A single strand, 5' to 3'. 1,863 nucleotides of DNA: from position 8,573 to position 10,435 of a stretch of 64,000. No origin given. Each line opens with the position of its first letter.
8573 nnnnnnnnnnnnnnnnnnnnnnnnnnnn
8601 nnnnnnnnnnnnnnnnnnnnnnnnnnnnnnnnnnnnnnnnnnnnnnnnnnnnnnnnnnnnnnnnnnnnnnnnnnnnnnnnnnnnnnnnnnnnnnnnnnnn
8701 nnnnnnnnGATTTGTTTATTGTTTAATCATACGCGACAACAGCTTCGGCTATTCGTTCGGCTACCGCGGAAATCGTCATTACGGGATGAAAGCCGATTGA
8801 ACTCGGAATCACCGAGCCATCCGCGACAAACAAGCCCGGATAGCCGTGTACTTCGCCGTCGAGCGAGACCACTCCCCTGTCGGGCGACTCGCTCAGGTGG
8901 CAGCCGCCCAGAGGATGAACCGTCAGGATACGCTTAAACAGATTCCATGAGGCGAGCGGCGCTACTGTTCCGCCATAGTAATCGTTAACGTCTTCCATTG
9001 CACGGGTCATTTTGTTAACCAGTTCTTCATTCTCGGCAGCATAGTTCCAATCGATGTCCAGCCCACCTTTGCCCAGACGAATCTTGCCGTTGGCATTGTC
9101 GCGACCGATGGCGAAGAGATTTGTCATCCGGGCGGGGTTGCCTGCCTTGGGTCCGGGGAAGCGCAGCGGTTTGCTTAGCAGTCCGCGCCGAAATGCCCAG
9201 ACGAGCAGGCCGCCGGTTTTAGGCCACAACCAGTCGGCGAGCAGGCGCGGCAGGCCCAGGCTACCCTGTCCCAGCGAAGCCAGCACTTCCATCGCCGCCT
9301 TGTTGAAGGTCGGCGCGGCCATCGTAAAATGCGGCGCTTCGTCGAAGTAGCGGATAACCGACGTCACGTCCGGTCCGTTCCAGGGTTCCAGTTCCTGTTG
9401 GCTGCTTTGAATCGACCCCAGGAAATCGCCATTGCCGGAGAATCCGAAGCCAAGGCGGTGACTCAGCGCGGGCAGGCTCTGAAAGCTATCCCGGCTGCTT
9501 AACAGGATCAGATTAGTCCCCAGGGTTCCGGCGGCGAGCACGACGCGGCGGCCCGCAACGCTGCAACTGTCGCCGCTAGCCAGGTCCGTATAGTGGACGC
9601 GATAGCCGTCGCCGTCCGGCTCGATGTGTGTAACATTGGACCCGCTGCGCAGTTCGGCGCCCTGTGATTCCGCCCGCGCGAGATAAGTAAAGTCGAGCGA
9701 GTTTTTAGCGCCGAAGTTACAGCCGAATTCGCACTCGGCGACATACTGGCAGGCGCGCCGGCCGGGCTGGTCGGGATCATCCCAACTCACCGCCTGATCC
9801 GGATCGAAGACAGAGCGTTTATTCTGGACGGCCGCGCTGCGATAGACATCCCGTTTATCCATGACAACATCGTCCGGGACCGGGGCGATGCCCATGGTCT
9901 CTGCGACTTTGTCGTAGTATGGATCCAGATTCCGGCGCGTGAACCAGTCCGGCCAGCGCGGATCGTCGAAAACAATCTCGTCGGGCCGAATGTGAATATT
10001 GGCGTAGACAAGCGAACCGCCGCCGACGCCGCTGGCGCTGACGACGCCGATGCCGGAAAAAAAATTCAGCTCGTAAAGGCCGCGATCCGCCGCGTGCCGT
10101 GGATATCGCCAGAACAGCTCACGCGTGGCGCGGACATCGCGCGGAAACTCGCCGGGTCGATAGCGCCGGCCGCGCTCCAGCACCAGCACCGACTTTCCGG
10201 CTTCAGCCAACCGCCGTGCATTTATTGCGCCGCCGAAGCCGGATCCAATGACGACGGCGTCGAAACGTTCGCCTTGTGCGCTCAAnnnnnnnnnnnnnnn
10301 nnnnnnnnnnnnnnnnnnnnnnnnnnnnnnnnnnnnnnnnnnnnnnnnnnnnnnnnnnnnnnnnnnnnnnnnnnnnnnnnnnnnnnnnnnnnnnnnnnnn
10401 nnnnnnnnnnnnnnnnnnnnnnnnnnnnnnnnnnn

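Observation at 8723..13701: Translationally coupled pair: GMC oxidoreductase-alpha/beta-hydrolase fusion (1,139 aa) plus stand-alone GMC paralogue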

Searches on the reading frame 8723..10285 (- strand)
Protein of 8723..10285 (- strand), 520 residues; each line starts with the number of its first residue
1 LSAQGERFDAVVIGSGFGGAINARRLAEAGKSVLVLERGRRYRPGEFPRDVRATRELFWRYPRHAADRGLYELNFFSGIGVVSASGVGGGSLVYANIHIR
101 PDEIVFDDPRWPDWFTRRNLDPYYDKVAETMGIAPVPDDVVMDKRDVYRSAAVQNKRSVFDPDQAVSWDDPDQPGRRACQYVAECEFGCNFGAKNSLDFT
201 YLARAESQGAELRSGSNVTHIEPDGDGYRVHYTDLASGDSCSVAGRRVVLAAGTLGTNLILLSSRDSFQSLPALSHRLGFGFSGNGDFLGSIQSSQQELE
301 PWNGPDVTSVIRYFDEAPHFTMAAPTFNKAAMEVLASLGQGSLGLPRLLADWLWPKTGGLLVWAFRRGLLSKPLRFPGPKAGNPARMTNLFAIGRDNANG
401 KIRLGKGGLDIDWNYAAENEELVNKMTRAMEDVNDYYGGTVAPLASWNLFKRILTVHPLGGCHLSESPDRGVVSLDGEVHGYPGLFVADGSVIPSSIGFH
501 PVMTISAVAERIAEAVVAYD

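Call 7: search_protein_families(library=pfam, proteins=[window:8723-10285:-], max_evalue=0.01)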
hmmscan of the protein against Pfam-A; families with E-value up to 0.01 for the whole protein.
window:8723-10285:- (520 aa): 10 families
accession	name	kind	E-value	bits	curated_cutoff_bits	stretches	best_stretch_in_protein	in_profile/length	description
PF05199.19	GMC_oxred_C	-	2.1e-15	57.9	24.6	1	454-509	84-139/139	GMC oxidoreductase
PF00732.25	GMC_oxred_N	-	1.9e-13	51.2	23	1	83-264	23-200/218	GMC oxidoreductase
PF01266.30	DAO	-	3e-12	47.2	27.9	2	9-40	1-32/353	FAD dependent oxidoreductase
PF13450.12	NAD_binding_8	-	4.3e-05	24.2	21.9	1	12-41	1-30/68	NAD(P)-binding Rossmann-like domain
PF00890.30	FAD_binding_2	-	6.9e-05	22.7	20.4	1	9-40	1-32/414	FAD binding domain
PF07992.20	Pyr_redox_2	-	7.3e-05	22.8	26.1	1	9-40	2-33/291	Pyridine nucleotide-disulphide oxidoreductase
PF00070.33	Pyr_redox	-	0.00034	21.5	22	0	10-52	2-43/82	Pyridine nucleotide-disulphide oxidoreductase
PF01494.25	FAD_binding_3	-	0.00034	20.4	22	0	9-40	3-34/349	FAD binding domain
PF03486.20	HI0933_like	-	0.0028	17.6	50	0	9-41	2-34/244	HI0933-like protein Rossmann domain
PF01593.30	Amino_oxidase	-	0.0091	15.8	19.8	0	202-252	210-254/443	Flavin containing amine oxidoreductase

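Call 8: search_protein_families(library=ncbifam, proteins=[window:8723-10285:-], max_evalue=0.01)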
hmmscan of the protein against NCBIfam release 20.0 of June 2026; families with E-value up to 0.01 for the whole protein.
window:8723-10285:- (520 aa): 35 families (the best 25 are shown)
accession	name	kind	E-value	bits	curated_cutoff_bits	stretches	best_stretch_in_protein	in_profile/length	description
NF058674.1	CholsOxChoxAB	equivalog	4.8e-58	196.9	850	2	8-357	6-376/535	cholesterol oxidase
TIGR04542.1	GMC_mycofac_2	equivalog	2.3e-21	76.4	400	2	9-277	1-249/425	mycofactocin system GMC family oxidoreductase MftG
NF038210.1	GMC_mycofac_3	equivalog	4e-14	52.3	300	2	11-112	2-97/418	mycofactocin system GMC family oxidoreductase MftG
TIGR03970.1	mycofact_MftG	equivalog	7.6e-11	41.6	387.45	1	441-516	410-486/487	mycofactocin dehydrogenase MftG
NF002550.0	PRK02106.1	subfamily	1e-09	37.5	605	2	6-42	4-41/563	choline dehydrogenase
NF008425.0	PRK11259.1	equivalog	7.8e-08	31.7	257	1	200-260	155-209/377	N-methyl-L-tryptophan oxidase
TIGR02032.1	GG-red-SF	subfamily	3.5e-07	30.2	158.8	1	8-42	1-35/297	geranylgeranyl reductase family protein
TIGR01810.1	betA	equivalog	3.6e-07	29.2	732.1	1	456-516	465-526/532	choline dehydrogenase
TIGR02485.1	CobZ_N-term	equivalog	7.3e-07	28.3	372.55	1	196-259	129-191/437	FAD-dependent tricarballylate dehydrogenase TcuA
NF006130.0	PRK08274.1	equivalog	5.1e-06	25.6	369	0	6-42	4-40/467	FAD-dependent tricarballylate dehydrogenase TcuA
TIGR02023.1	BchP-ChlP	subfamily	1e-05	24.8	343.3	0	9-44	2-38/388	geranylgeranyl diphosphate reductase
NF053717.1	VnlPnlRedVprA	equivalog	1.8e-05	23.8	600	1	5-41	4-40/481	vinyl phenol reductase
NF046068.1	AkvoneHdxseDnrF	equivalog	6e-05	22.2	650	0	197-256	111-170/439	aklavinone 12-hydroxylase DnrF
NF007450.0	PRK10015.1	subfamily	8e-05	21.5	466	1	6-40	4-38/429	FAD-dependent oxidoreductase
NF004829.0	PRK06183.1-3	subfamily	0.0001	21.2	390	1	4-55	5-54/520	bifunctional 3-(3-hydroxy-phenyl)propionate/3-hydroxycinnamic acid hydroxylase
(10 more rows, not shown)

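Call 31: search_solved_structures(query=window:8723-10285:-, max_evalue=0.01, show_alignments=0)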
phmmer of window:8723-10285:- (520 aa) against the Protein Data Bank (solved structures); distinct sequences matched with E-value up to 0.01: 87 (the best 60 are shown).
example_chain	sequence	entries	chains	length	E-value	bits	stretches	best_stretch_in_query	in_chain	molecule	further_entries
1coy_A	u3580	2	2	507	1.9e-32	115.9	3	69-289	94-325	CHOLESTEROL OXIDASE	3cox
1b8s_A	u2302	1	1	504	7e-25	91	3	450-519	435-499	PROTEIN (CHOLESTEROL OXIDASE)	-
1b4v_A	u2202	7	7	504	7.1e-25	91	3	450-519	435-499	PROTEIN (CHOLESTEROL OXIDASE) | CHOLESTEROL OXIDASE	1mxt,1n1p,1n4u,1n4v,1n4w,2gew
4u2l_A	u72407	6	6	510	7.5e-25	90.9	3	450-519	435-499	Cholesterol oxidase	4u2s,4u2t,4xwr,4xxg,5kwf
3cnj_A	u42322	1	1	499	9.6e-25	90.5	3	450-519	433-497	Cholesterol oxidase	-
4rek_A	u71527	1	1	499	1e-24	90.4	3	450-519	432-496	Cholesterol oxidase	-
3gyi_A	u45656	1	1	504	1.4e-24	90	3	450-519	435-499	Cholesterol oxidase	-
1ijh_A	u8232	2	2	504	2.6e-24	89.1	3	450-519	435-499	CHOLESTEROL OXIDASE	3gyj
1cbo_A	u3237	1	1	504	5.7e-24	88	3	451-519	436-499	PROTEIN (CHOLESTEROL OXIDASE)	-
3b3r_A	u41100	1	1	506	5.7e-24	88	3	452-519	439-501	Cholesterol oxidase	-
3b6d_A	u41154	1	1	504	7.3e-24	87.6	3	452-519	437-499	Cholesterol oxidase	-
1cc2_A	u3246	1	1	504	7.4e-24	87.6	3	452-519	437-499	PROTEIN (CHOLESTEROL OXIDASE)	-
8hdd_A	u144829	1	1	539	2e-11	46.6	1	6-45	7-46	Glucose dehydrogenase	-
6a2u_B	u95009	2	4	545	2.1e-11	46.5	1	6-45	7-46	Glucose dehydrogenase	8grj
5nit_A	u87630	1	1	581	2.4e-08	36.4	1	455-517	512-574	Glucose oxidase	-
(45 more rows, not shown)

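Call 44: list_cluster_members(proteins=[P0001, window:8726-10285:-, window:7308-8708:-, window:4806-7226:-, window:14971-17079:-])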
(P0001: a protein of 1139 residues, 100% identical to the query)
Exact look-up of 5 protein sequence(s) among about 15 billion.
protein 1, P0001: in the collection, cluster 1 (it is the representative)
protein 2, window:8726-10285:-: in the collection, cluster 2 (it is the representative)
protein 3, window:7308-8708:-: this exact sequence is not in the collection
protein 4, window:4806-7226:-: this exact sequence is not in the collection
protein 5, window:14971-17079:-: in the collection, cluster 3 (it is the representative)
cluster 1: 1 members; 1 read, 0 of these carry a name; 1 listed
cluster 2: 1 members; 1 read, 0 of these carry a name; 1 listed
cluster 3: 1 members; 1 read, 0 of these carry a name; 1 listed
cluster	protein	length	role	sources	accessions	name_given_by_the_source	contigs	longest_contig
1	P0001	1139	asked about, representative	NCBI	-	-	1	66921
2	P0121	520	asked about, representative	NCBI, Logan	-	-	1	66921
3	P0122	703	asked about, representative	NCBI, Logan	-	-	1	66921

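Call 86: search_protein_families(library=pfam, proteins=[L088:299-1714:+, L087:12563-13939:+, L087:11392-12534:+, L087:10587-11372:+, L085:13343-15094:+, L086:10590-11069:+], max_evalue=1)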
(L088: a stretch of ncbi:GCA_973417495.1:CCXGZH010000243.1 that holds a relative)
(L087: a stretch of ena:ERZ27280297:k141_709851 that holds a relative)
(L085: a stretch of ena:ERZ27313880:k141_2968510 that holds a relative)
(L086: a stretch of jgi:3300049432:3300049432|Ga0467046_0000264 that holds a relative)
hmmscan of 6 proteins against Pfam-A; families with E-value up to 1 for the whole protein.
L088:299-1714:+ (471 aa): 5 families
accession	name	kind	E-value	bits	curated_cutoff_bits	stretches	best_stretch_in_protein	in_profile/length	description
PF24575.1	TPR_Slam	-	0.00016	22.5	35.2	1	271-312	50-93/104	Surface lipoprotein assembly modifier, N-terminal TPR repeats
PF13414.12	TPR_11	-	0.02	15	26.8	1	281-311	9-39/42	TPR repeat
PF11364.13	DUF3165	-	0.033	14.9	25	1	40-78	33-70/81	Protein of unknown function (DUF3165)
PF23914.1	TPR_CcmH_CycH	-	0.038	14.3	42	1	275-319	59-103/158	Cytochrome c-type biogenesis protein H TPR domain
PF13428.12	TPR_14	-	0.21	12.8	23.5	0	269-308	4-43/44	Tetratricopeptide repeat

L087:12563-13939:+ (458 aa): 12 families
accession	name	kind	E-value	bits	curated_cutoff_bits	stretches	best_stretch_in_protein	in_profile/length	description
PF13851.11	GAS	-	0.02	14.7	32.3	0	56-106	52-102/200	Growth-arrest specific micro-tubule binding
PF14932.11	HAUS-augmin3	-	0.098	12.6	29.4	1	256-305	91-140/260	HAUS augmin-like complex subunit 3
PF21007.2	FBF1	-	0.099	11.6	45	1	257-300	329-379/524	Fas-binding factor 1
PF06156.18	YabA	-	0.11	13.5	30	1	256-330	12-86/103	Initiation control protein YabA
PF19655.4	DUF6158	-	0.12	12.9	26.8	0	248-275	26-52/66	Family of unknown function (DUF6158)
PF17675.6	APG6_N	-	0.13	13.2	45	1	256-293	57-94/132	Apg6 coiled-coil region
PF16888.10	YwqH-like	-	0.14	12.9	33.7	0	256-296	14-54/123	YwqH-like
PF14716.13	HHH_8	-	0.18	12.7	30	0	59-105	2-50/73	Helix-hairpin-helix domain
PF24319.2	DUF7491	-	0.22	12.2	30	1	263-301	39-77/90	Coiled-coil region of unknown function (DUF7491)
PF06005.17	ZapB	-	0.53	11.2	31.5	1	260-299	12-58/71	Cell division protein ZapB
PF04977.20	DivIC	-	0.76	10.1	28.9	0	263-293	28-58/80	Septum formation initiator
PF12325.13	TMF_TATA_bd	-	0.96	10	29.1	0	258-298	25-65/115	TATA element modulatory factor 1 TATA binding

L087:11392-12534:+ (380 aa): 0 families

L087:10587-11372:+ (261 aa): 1 family
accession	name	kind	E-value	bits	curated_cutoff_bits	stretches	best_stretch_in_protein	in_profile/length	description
PF05708.18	Peptidase_C92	-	0.00063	20.3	27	1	60-157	5-104/166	Permuted papain-like amidase enzyme, YaeF/YiiX, C92 family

L085:13343-15094:+ (583 aa): 1 family
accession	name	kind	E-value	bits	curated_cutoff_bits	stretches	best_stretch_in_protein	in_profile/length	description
PF17789.7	MG4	-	0.025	15.2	24.7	1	400-449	27-65/95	Macroglobulin domain MG4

L086:10590-11069:+ (159 aa): 0 families

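Call 101: search_protein_families(library=ncbifam, proteins=[L085:7359-9005:+], max_evalue=0.00001)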
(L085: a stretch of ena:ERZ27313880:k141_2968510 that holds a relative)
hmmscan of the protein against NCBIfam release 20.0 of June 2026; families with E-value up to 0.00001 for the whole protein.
L085:7359-9005:+ (549 aa): 3 families
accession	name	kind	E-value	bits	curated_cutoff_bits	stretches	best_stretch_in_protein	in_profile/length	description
TIGR00387.1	glcD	equivalog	6.6e-20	71.3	567.9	1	45-235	1-184/413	glycolate oxidase subunit GlcD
NF049975.1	2HglutDHaseYdiJ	equivalog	1.1e-14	53.2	1350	1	26-191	36-202/1018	D-2-hydroxyglutarate dehydrogenase YdiJ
NF008408.0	PRK11230.1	equivalog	1.4e-10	40.3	897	1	8-248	21-254/499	glycolate oxidase subunit GlcD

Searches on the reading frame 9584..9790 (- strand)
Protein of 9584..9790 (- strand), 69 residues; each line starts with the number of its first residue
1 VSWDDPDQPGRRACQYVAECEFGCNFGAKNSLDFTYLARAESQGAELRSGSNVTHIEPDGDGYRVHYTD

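Call 88: search_solved_structures(query=window:9584-9790:-, max_evalue=10, show_alignments=5)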
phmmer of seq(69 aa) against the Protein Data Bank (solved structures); distinct sequences matched with E-value up to 10: 8.
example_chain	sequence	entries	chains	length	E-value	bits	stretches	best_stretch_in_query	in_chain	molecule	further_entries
7mgn_A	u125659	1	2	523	0.09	17.1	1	36-62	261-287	2-oxopropyl-CoM reductase, carboxylating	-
7mgo_A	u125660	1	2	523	0.092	17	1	36-62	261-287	2-oxopropyl-CoM reductase, carboxylating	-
1mo9_A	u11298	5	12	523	0.096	17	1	36-62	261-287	orf3 | 2-OXOPROPYL-COM REDUCTASE | 2-oxopropyl-CoM reductase, carboxylating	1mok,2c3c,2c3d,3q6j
4k2x_A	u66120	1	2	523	0.49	14.7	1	38-68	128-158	Polyketide oxygenase/hydroxylase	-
2q6u_A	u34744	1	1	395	0.59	14.5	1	38-65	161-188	NikD protein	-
3hzl_A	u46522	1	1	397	0.6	14.5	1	38-65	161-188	NikD protein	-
2oln_A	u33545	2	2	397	0.6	14.5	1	38-65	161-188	nikD protein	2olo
1coy_A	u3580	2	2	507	0.67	14.3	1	19-65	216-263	CHOLESTEROL OXIDASE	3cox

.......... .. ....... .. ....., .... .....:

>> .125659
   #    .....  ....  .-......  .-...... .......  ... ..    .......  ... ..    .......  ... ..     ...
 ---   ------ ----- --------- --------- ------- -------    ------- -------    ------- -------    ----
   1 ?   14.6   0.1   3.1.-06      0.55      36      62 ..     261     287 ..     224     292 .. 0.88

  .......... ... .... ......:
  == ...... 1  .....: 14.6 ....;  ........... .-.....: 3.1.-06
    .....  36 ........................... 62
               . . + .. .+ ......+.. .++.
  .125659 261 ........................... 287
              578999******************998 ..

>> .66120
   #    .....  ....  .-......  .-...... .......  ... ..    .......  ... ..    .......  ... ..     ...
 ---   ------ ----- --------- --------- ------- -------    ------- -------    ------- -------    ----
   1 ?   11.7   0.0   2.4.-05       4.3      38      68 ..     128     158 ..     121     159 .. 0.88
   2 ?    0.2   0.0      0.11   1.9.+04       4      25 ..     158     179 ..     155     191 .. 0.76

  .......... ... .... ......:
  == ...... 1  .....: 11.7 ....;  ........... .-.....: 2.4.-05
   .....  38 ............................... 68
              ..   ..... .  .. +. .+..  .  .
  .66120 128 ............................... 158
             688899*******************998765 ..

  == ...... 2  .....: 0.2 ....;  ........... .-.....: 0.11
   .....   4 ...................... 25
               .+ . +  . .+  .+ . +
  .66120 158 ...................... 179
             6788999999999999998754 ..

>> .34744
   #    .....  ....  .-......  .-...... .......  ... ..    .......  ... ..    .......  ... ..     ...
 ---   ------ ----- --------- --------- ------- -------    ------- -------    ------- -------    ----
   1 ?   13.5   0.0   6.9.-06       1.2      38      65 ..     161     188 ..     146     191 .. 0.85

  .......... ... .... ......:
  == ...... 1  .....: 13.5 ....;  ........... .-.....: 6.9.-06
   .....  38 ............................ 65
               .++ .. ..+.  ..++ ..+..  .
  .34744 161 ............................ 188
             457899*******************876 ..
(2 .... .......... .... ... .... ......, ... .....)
